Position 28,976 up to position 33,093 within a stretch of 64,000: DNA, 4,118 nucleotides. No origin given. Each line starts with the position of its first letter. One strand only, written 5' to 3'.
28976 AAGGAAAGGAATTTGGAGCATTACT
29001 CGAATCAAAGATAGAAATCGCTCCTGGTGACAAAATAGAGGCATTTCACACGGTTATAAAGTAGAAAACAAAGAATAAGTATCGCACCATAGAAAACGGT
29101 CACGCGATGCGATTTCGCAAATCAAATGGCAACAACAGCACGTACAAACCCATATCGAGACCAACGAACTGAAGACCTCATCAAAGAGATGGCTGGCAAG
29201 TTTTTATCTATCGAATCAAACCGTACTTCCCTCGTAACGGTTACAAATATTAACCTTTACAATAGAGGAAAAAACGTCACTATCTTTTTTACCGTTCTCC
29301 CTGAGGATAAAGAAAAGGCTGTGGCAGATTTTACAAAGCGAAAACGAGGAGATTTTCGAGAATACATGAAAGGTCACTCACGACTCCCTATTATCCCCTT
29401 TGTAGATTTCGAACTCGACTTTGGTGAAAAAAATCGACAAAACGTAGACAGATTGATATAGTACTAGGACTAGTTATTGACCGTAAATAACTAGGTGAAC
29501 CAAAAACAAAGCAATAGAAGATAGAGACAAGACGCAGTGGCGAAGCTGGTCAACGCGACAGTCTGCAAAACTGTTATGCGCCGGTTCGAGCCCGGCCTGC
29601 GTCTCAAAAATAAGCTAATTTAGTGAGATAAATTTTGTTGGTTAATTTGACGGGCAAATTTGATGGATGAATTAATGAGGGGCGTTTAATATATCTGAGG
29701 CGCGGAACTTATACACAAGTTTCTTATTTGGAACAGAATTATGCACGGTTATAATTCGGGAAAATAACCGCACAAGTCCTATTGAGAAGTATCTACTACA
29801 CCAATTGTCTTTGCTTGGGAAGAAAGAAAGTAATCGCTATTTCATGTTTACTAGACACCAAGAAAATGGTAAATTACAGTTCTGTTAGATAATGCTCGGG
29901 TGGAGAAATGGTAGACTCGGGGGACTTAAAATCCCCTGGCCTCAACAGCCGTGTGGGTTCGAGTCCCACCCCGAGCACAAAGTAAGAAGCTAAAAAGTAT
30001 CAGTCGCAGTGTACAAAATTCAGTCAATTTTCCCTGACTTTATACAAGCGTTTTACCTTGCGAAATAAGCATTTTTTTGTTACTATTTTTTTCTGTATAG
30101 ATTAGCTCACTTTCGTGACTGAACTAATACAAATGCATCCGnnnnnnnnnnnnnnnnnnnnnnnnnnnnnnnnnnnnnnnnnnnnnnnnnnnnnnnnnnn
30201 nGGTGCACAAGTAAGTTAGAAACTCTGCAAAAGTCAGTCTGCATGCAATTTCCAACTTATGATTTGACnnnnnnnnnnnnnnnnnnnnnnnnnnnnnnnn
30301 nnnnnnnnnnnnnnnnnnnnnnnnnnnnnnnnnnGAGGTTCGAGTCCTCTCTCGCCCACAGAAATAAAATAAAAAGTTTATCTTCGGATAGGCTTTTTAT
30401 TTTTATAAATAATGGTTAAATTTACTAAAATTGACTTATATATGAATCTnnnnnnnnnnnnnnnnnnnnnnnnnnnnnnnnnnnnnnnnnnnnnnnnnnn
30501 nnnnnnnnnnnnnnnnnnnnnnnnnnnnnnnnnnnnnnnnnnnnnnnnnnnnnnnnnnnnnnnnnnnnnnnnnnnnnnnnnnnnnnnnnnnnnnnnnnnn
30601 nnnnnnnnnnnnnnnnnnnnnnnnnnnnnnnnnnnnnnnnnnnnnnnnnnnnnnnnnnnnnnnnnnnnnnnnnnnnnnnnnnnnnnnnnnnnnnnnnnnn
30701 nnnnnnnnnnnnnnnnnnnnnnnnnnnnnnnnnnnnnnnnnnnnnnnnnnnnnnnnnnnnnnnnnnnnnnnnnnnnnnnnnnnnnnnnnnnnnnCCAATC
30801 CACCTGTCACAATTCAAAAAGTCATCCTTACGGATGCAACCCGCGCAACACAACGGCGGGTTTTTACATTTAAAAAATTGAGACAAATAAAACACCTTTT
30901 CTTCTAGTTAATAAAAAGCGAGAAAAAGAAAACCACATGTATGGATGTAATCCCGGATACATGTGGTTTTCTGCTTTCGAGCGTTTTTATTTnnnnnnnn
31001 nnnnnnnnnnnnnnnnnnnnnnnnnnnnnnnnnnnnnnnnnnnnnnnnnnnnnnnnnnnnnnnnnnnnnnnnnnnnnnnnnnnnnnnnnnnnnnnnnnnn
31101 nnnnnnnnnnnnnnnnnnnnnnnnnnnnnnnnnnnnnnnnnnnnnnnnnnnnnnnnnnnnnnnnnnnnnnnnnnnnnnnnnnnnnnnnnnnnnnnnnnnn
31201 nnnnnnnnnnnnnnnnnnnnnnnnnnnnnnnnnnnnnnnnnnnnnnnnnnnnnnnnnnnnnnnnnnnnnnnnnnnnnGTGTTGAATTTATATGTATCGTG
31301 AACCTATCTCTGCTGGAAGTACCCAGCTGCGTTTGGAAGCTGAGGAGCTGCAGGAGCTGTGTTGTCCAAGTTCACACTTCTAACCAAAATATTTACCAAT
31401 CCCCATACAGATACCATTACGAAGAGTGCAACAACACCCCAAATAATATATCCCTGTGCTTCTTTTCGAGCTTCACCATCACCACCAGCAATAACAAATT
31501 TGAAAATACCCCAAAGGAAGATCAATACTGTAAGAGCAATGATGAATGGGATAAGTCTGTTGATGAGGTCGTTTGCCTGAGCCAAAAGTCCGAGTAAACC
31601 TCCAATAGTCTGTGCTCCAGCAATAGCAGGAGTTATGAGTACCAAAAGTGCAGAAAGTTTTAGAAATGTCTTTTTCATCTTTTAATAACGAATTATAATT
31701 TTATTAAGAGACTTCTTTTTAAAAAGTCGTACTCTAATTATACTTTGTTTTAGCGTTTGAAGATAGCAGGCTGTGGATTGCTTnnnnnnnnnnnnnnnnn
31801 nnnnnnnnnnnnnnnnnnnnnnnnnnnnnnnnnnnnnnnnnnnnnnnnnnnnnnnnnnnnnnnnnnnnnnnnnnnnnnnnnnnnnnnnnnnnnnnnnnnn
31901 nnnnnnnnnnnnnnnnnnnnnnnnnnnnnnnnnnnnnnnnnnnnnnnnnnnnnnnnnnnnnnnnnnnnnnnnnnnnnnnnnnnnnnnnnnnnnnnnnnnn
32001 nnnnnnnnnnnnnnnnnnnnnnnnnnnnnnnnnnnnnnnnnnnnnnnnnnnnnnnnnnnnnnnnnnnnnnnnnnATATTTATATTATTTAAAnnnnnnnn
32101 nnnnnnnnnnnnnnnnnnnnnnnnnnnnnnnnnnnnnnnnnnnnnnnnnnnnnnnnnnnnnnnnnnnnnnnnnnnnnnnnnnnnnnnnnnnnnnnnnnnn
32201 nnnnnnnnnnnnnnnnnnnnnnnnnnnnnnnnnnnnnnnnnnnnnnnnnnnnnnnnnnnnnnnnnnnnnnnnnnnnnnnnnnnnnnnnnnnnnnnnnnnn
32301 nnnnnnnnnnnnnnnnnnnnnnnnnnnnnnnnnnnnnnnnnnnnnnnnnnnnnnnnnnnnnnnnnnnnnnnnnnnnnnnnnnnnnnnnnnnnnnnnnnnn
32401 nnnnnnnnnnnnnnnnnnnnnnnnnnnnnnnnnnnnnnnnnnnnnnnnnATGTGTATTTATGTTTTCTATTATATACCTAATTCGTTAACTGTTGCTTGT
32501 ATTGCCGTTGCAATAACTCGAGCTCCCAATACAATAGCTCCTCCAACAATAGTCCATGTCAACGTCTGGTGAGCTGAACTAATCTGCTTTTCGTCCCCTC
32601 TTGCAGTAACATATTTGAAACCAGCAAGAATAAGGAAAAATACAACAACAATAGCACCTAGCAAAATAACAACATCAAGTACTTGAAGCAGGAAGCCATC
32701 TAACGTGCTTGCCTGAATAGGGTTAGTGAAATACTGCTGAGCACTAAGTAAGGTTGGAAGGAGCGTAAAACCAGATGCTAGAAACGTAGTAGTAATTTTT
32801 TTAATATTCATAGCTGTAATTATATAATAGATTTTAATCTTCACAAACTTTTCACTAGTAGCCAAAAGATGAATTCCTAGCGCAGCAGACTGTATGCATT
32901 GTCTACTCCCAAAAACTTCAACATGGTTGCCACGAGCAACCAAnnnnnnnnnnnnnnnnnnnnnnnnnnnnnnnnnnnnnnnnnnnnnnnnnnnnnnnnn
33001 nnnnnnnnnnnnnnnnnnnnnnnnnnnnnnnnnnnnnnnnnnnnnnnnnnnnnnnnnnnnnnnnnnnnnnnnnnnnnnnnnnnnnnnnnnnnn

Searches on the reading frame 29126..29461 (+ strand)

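Call 11: search_protein_families(library=pfam, proteins=[window:29126-29461:+])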
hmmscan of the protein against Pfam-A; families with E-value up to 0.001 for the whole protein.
window:29126-29461:+ (111 aa): 1 family
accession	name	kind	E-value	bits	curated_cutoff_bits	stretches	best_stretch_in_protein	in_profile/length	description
PF02033.23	RBFA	-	2.9e-09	37.6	34.7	1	11-111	1-105/105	Ribosome-binding factor A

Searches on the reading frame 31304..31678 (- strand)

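Call 63: search_protein_families(library=pfam, proteins=[window:31304-31678:-])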
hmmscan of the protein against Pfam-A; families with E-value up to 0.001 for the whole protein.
window:31304-31678:- (124 aa): 1 family
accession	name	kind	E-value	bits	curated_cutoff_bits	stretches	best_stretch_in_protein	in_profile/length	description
PF18895.5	T4SS_pilin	-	5.1e-07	30.1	26.6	1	46-98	20-71/71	Type IV secretion system pilin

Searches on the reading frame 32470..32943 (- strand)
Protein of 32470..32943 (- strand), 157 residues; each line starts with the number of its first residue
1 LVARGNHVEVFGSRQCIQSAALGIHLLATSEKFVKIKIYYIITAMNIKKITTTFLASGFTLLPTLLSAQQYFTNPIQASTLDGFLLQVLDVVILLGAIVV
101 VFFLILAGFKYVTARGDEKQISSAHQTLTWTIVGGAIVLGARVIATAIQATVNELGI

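Call 63: search_protein_families(library=pfam, proteins=[window:32470-32943:-])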
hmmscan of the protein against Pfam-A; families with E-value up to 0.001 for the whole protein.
window:32470-32943:- (157 aa): 2 families
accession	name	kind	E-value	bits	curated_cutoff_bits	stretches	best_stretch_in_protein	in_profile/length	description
PF18895.5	T4SS_pilin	-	2.4e-07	31.1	26.6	1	79-148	3-71/71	Type IV secretion system pilin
PF04956.18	TrbC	-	1.1e-05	26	27.9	1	47-148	9-98/98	TrbC/VIRB2 pilin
